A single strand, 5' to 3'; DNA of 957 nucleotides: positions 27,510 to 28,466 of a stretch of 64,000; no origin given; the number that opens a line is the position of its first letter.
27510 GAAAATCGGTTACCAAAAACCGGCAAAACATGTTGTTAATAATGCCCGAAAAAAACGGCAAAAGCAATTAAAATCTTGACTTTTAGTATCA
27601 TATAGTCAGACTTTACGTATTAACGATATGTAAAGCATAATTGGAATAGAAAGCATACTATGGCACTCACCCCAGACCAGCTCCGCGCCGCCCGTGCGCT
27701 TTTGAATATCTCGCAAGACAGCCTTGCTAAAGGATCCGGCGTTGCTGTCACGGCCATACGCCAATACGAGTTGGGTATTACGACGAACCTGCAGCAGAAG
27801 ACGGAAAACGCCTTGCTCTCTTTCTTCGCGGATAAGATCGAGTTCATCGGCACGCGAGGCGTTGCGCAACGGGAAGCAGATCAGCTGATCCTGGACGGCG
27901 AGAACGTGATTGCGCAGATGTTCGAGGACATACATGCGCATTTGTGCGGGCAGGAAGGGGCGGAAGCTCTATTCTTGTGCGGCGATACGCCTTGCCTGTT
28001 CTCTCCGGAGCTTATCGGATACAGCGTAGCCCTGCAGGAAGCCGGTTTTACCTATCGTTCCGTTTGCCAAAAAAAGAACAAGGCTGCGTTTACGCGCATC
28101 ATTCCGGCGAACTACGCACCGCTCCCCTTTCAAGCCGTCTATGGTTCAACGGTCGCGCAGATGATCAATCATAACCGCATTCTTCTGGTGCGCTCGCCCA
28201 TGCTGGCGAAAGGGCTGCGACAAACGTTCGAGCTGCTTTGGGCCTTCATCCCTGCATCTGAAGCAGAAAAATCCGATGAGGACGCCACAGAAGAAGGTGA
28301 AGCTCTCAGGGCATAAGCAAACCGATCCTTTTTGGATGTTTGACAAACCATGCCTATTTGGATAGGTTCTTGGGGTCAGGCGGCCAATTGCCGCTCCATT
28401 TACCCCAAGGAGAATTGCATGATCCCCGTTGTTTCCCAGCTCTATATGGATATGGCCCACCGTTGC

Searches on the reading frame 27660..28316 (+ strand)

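Call 14: search_protein_families(library=phrogs, proteins=[window:27660-28316:+], max_evalue=0.001)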
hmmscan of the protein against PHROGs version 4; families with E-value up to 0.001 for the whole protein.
window:27660-28316:+ (218 aa): 0 families

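Call 42: search_protein_families(library=pfam, proteins=[window:27660-28316:+], max_evalue=0.001)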
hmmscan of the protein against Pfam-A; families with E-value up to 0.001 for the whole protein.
window:27660-28316:+ (218 aa): 1 family
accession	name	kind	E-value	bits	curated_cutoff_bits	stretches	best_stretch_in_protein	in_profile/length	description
PF01381.28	HTH_3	-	1.5e-06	28.6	23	1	8-43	1-35/55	Helix-turn-helix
